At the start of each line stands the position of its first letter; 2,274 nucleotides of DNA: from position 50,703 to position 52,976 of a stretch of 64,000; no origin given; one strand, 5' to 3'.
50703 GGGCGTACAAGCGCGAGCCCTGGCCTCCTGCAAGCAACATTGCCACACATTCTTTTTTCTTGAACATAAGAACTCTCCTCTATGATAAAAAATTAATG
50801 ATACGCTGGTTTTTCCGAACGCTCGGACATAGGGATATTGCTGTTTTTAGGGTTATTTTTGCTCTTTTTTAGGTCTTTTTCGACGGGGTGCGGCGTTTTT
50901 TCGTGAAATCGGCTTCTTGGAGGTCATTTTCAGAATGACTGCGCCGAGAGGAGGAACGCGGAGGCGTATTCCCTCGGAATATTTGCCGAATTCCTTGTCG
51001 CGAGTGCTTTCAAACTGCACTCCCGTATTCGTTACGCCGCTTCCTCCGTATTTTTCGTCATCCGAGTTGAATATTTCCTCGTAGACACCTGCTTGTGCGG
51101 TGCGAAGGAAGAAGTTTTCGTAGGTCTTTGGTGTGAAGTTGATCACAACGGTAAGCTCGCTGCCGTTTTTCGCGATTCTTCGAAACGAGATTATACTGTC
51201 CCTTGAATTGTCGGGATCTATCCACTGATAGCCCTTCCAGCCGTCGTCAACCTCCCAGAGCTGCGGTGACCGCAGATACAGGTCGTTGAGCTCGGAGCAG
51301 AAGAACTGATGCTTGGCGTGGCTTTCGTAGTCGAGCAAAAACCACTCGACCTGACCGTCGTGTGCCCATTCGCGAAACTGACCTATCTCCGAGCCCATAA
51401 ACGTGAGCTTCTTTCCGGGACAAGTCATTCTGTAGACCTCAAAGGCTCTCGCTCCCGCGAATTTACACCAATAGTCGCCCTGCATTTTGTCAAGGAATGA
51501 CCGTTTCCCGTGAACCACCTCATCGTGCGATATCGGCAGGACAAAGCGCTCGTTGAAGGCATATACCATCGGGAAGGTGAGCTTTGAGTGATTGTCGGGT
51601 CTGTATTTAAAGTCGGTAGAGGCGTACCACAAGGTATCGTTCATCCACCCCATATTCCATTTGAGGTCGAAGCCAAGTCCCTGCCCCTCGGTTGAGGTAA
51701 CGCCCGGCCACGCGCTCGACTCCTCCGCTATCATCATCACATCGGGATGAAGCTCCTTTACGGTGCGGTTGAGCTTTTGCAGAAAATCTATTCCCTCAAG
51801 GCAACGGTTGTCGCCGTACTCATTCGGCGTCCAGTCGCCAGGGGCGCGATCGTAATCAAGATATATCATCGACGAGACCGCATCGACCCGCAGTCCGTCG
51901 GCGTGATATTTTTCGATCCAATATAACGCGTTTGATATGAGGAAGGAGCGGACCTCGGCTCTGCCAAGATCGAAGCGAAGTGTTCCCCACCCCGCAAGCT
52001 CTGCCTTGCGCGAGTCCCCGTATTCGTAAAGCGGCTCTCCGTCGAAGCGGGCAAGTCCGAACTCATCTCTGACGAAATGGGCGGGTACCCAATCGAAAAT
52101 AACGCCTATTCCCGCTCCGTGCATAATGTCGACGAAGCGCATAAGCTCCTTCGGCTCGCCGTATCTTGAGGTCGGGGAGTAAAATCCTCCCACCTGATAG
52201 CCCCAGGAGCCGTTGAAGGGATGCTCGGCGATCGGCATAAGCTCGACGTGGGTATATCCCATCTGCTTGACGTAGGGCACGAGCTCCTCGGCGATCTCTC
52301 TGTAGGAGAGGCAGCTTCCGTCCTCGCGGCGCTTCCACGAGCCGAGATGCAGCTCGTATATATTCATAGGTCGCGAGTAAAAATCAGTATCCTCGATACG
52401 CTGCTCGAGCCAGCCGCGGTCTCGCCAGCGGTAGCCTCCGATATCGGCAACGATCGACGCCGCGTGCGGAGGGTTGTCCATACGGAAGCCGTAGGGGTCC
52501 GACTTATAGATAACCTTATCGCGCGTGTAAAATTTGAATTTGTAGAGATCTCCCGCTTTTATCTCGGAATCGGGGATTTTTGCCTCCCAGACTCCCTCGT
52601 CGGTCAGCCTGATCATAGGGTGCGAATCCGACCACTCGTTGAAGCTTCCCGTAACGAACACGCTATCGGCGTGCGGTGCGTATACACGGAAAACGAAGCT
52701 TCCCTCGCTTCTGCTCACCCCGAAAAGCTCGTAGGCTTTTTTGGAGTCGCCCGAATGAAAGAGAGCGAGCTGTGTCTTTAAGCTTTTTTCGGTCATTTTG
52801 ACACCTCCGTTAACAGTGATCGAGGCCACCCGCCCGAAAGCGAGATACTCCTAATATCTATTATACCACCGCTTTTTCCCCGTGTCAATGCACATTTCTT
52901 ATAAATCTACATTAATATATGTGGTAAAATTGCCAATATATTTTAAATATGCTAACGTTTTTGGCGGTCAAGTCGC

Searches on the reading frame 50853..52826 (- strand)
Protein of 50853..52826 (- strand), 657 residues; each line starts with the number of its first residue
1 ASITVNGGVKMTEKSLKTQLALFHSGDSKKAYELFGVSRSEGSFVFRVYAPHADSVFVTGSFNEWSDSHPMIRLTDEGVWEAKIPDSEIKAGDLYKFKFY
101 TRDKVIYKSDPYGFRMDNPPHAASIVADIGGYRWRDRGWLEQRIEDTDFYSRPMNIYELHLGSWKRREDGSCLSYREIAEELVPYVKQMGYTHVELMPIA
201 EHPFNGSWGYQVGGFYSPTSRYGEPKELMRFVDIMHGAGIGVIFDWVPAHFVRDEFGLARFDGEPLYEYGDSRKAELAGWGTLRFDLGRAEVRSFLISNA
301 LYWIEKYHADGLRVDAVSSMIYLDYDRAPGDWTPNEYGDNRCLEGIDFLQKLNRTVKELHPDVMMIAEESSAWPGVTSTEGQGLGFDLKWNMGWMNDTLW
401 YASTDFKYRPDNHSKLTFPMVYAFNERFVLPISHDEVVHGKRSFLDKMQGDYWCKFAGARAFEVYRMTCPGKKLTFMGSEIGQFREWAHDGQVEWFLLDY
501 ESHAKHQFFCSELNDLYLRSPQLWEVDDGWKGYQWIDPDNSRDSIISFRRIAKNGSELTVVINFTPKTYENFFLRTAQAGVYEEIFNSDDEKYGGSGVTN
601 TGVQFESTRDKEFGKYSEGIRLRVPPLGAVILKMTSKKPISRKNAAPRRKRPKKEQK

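Call 85: search_protein_families(library=pfam, proteins=[window:50853-52826:-], max_evalue=0.00001)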
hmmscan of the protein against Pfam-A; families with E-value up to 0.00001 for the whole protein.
window:50853-52826:- (657 aa): 4 families
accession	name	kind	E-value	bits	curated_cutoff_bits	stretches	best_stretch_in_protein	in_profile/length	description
PF02806.24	Alpha-amylase_C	-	8.7e-19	68.1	21.2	1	535-634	1-94/95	Alpha amylase, C-terminal all-beta domain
PF00128.31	Alpha-amylase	-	4.5e-18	66.1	22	2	289-544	163-413/446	Alpha amylase, catalytic domain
PF02922.24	CBM_48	-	6.9e-18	65.2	22.4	1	35-113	2-83/83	Carbohydrate-binding module 48 (Isoamylase N-terminal domain)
PF22019.2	GlgB_N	-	6.1e-07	29.9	27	1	19-112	4-94/94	alpha-1,4-glucan branching enzyme GlgB, N-terminal domain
